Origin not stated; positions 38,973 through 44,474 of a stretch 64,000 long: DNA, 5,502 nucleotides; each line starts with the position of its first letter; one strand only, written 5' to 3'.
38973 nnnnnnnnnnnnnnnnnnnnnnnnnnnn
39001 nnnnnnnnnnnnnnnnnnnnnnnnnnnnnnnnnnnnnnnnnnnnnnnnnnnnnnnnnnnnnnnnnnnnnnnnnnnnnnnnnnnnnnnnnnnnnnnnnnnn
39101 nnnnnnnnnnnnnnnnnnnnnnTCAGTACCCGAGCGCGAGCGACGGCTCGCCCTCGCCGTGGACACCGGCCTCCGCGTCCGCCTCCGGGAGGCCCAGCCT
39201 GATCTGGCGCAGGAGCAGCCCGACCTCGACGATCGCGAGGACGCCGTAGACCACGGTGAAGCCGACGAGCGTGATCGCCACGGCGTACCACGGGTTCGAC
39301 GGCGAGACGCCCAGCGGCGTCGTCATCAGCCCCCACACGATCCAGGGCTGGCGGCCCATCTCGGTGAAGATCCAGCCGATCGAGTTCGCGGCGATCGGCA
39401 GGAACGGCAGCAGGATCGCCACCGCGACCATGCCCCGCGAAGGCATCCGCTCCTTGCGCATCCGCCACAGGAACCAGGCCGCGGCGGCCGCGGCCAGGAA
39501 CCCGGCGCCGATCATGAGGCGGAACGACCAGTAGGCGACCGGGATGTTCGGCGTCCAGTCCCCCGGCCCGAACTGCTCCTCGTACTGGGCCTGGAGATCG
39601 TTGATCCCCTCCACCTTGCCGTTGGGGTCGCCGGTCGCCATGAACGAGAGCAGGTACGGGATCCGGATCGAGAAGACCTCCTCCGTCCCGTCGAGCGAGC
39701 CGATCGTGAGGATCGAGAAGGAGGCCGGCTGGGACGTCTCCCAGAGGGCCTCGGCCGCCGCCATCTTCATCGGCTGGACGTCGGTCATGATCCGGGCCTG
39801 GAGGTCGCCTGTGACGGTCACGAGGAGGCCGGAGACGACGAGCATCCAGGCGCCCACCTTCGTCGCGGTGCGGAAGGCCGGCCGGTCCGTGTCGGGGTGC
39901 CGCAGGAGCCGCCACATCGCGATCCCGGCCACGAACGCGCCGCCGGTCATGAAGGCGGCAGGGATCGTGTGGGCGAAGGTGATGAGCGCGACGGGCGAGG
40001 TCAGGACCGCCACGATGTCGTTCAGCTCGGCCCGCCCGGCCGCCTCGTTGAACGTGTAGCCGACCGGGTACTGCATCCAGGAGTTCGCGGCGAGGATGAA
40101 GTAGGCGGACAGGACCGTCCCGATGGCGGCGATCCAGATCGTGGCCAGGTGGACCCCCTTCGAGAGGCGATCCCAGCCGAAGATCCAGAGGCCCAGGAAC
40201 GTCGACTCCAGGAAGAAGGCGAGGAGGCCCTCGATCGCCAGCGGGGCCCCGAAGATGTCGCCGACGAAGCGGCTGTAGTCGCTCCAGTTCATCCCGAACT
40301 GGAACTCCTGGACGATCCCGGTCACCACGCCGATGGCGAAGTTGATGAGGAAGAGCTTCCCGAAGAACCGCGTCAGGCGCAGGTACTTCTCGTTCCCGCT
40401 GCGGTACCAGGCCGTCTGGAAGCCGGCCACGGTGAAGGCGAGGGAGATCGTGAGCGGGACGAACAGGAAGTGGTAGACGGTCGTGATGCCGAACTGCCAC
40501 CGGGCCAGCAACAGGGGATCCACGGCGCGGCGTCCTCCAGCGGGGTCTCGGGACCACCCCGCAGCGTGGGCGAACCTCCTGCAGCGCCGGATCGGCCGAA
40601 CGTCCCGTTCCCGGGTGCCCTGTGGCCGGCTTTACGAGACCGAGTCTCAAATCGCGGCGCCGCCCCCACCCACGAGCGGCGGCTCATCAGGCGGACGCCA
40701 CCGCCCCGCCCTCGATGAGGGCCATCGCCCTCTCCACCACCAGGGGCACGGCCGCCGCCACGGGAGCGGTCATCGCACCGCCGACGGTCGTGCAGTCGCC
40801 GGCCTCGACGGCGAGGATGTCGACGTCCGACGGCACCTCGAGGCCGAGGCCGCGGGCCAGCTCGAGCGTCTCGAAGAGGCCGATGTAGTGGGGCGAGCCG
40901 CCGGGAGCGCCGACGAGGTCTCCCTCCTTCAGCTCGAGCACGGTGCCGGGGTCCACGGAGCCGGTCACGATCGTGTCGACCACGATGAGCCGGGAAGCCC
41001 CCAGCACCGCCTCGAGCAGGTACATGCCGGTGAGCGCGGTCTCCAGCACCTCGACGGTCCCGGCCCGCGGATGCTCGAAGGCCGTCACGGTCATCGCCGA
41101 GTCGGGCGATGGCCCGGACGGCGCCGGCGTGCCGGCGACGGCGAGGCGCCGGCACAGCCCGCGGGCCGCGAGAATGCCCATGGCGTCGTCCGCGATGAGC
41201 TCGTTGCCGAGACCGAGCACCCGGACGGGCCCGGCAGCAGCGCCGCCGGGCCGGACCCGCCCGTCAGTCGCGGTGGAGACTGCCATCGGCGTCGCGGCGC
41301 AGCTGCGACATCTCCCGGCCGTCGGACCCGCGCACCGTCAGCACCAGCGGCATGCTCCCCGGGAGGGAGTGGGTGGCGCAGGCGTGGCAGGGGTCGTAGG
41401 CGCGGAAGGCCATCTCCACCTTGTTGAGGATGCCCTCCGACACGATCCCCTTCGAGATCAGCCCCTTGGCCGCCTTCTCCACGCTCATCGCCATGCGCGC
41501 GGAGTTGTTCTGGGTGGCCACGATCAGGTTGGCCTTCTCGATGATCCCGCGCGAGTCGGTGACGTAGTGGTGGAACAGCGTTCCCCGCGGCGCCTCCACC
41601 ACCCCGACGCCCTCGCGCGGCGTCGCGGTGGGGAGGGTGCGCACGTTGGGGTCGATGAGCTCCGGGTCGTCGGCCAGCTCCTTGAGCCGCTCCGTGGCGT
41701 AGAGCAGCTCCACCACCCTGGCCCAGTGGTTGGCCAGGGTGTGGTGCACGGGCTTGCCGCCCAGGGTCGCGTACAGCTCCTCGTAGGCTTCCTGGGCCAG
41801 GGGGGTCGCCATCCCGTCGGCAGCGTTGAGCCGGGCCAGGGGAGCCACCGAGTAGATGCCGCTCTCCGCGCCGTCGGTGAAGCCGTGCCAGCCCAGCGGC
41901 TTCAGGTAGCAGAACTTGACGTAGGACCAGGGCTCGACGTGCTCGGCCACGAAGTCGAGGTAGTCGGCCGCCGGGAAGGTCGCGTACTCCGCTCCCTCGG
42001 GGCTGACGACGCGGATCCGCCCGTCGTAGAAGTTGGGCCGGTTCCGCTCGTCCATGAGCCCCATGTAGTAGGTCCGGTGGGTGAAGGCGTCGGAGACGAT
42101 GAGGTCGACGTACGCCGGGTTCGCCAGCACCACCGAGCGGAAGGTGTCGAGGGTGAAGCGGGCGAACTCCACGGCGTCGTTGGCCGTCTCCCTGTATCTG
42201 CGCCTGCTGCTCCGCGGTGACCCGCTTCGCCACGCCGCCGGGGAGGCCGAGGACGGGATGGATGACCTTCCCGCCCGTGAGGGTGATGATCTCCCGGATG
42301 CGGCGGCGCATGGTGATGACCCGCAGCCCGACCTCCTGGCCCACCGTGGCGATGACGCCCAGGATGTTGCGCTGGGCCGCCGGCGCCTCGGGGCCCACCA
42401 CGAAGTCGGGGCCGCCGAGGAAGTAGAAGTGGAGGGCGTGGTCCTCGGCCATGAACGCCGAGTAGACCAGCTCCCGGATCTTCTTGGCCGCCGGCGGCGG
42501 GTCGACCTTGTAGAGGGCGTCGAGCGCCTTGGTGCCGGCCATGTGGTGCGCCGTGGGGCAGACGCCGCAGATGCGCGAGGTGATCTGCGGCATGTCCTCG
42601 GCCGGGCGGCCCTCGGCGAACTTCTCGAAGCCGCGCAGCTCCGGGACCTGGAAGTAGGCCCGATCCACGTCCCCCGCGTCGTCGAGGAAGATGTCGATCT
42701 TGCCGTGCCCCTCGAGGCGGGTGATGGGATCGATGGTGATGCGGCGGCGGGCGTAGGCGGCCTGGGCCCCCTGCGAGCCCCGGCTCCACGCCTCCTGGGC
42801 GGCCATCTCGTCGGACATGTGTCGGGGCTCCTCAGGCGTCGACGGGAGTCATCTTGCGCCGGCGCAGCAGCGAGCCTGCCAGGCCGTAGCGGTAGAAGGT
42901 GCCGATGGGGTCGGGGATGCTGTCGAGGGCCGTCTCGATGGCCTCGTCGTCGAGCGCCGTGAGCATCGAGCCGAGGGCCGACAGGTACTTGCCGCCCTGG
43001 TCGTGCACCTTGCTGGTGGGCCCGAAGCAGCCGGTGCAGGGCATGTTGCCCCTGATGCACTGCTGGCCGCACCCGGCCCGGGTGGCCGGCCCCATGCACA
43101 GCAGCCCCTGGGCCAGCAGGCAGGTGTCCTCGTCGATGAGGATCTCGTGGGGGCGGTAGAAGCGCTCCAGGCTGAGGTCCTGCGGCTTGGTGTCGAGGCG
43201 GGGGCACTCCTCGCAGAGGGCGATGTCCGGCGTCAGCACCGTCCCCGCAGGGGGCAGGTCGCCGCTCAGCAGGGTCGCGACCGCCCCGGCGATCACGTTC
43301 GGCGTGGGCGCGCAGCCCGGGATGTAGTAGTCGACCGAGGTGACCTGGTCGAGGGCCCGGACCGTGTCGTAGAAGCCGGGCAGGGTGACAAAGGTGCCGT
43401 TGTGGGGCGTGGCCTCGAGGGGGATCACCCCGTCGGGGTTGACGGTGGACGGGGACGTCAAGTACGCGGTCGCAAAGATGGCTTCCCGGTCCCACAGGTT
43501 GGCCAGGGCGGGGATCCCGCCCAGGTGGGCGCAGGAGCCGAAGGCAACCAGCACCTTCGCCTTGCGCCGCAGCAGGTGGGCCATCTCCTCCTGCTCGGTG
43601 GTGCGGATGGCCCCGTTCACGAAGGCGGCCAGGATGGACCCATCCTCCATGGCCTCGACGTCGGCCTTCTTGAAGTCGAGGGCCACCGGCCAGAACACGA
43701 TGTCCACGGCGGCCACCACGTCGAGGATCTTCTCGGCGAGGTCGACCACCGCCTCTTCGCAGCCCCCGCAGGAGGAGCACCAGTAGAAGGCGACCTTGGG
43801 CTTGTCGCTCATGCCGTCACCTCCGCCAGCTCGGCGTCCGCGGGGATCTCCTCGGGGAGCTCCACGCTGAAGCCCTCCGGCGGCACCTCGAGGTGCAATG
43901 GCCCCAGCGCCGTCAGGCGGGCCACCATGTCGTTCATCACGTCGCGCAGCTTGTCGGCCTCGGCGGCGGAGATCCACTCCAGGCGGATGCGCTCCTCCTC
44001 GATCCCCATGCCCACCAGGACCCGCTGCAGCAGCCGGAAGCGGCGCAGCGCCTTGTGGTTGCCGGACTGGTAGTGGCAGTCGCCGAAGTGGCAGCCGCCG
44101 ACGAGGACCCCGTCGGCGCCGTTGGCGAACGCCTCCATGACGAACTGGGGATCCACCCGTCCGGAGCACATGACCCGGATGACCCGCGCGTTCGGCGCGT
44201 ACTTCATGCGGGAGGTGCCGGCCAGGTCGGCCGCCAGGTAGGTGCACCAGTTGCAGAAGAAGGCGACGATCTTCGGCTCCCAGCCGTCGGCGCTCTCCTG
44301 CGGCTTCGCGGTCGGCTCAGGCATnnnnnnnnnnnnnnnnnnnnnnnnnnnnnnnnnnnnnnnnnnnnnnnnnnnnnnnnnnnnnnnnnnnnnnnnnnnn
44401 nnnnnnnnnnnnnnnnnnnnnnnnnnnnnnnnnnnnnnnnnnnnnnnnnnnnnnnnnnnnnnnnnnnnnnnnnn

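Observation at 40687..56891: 16-kb single-strand array joining a group-3 [NiFe]-hydrogenase, HdrABC/MvhD, EtfAB and two HdrD-like CCG proteins under a phosphorelay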

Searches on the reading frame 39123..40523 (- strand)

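Call 11: search_protein_families(library=pfam, proteins=[window:39123-40523:-], max_evalue=0.01)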
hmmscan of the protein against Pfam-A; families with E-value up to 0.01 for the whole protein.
window:39123-40523:- (466 aa): 1 family
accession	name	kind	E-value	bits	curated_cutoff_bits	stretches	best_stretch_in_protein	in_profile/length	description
PF01654.22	Cyt_bd_oxida_I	-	5.3e-165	549.5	26.2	1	6-444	1-417/418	Cytochrome bd terminal oxidase subunit I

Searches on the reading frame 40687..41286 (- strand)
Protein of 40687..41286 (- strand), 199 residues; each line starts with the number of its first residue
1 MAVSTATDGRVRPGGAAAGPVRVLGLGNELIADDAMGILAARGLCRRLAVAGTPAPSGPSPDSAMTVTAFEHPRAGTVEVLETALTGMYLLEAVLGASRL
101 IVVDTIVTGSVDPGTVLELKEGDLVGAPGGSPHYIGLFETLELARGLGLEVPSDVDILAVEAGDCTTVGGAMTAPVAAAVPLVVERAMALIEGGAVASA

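Call 9: search_protein_families(library=pfam, proteins=[window:40687-41286:-])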
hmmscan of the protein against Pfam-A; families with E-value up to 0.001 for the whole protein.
window:40687-41286:- (199 aa): 1 family
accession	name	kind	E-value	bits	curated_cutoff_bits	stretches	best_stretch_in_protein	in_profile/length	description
PF01750.23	HycI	-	1.2e-10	41.8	23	1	76-188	15-128/130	Hydrogenase maturation protease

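Call 10: search_protein_families(library=ncbifam, proteins=[window:40687-41286:-], max_evalue=0.00001)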
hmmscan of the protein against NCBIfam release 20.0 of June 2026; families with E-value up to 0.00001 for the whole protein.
window:40687-41286:- (199 aa): 4 families
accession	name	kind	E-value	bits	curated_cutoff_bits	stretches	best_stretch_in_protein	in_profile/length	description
TIGR00072.1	hydrog_prot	superfamily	3.6e-22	78.9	47.45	1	75-189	30-143/145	hydrogenase maturation protease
TIGR00140.1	hupD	subfamily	1.7e-14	54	151.8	1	75-191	31-147/151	HyaD/HybD family hydrogenase maturation endopeptidase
NF007777.0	PRK10466.1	equivalog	1.1e-10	41.6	190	1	77-192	35-150/164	HyaD/HybD family hydrogenase maturation endopeptidase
NF045519.1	NiFeSe_H2_mat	exception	5.7e-10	39.2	190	0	78-188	35-144/152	NiFeSe hydrogenase maturation protease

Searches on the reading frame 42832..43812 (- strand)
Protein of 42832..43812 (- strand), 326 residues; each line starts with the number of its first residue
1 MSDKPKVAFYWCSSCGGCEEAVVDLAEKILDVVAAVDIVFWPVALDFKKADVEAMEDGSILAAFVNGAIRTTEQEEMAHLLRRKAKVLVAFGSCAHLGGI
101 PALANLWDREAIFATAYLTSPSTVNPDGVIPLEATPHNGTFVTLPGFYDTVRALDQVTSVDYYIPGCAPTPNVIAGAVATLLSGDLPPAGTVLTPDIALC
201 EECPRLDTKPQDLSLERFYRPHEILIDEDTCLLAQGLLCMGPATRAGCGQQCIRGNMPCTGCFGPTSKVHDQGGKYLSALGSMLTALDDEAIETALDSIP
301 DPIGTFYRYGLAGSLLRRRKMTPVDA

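Call 9: search_protein_families(library=pfam, proteins=[window:42832-43812:-])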
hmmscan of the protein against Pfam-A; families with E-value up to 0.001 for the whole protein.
window:42832-43812:- (326 aa): 1 family
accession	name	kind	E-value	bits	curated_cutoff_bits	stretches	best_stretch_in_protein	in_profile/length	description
PF01058.29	Oxidored_q6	-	6.5e-23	81.3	27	1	15-180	1-127/128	NADH ubiquinone oxidoreductase, 20 Kd subunit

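Call 10: search_protein_families(library=ncbifam, proteins=[window:42832-43812:-], max_evalue=0.00001)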
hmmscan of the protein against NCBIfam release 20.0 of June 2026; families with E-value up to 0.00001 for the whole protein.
window:42832-43812:- (326 aa): 6 families
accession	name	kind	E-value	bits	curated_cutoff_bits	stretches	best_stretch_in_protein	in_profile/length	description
NF045875.1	F420_non_VhuG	exception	2.1e-60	204.4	450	1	1-318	1-283/286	F420-non-reducing hydrogenase subunit VhuG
NF040836.1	sulfhyd_HydD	equivalog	7.6e-20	71.2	500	1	3-127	4-121/261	NADPH-dependent hydrogenase/sulfhydrogenase 1 subunit delta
TIGR03294.1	FrhG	equivalog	8.7e-16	58.3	245.5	2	5-102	2-95/228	coenzyme F420 hydrogenase subunit gamma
NF040831.1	sulfhyd_ShyD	equivalog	1.5e-15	57.5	460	2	227-276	167-217/240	NAD(P)-dependent hydrogenase/sulfhydrogenase 2 subunit delta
NF005012.1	PRK06411.1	subfamily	6.4e-08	32.3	116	1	147-181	120-154/166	NADH-quinone oxidoreductase subunit NuoB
TIGR01957.1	nuoB_fam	subfamily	2.7e-07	30.6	142.7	1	137-181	96-138/145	NADH-quinone oxidoreductase subunit B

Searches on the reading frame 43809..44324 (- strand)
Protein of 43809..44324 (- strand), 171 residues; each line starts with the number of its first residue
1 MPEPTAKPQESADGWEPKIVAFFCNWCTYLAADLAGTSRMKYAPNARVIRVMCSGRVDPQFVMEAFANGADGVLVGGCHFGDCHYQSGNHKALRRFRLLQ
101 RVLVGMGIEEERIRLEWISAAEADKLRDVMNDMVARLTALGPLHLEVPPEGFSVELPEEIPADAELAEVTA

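Call 9: search_protein_families(library=pfam, proteins=[window:43809-44324:-])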
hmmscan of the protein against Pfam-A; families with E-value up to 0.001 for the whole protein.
window:43809-44324:- (171 aa): 1 family
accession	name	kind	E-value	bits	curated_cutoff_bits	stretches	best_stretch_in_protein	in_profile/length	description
PF02662.21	FlpD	-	2.3e-53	179.9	22.3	1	19-141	1-123/123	Methyl-viologen-reducing hydrogenase, delta subunit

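Call 10: search_protein_families(library=ncbifam, proteins=[window:43809-44324:-], max_evalue=0.00001)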
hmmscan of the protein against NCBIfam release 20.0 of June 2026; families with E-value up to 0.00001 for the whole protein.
window:43809-44324:- (171 aa): 3 families
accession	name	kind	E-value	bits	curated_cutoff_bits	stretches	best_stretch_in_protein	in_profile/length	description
NF040770.1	hetero_SS_HdrA2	exception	3.1e-54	184.3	1100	1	15-143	646-774/777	CoB-CoM heterodisulfide reductase HdrA2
NF045873.1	F420_non_VhuD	exception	8.6e-40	135.9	215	1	16-145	1-130/132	F420-non-reducing hydrogenase iron-sulfur subunit VhuD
NF041891.1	hdrA_Methbact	equivalog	8.2e-11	40.8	1300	1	16-120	643-741/762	ferredoxin:CoB-CoM heterodisulfide reductase subunit HdrA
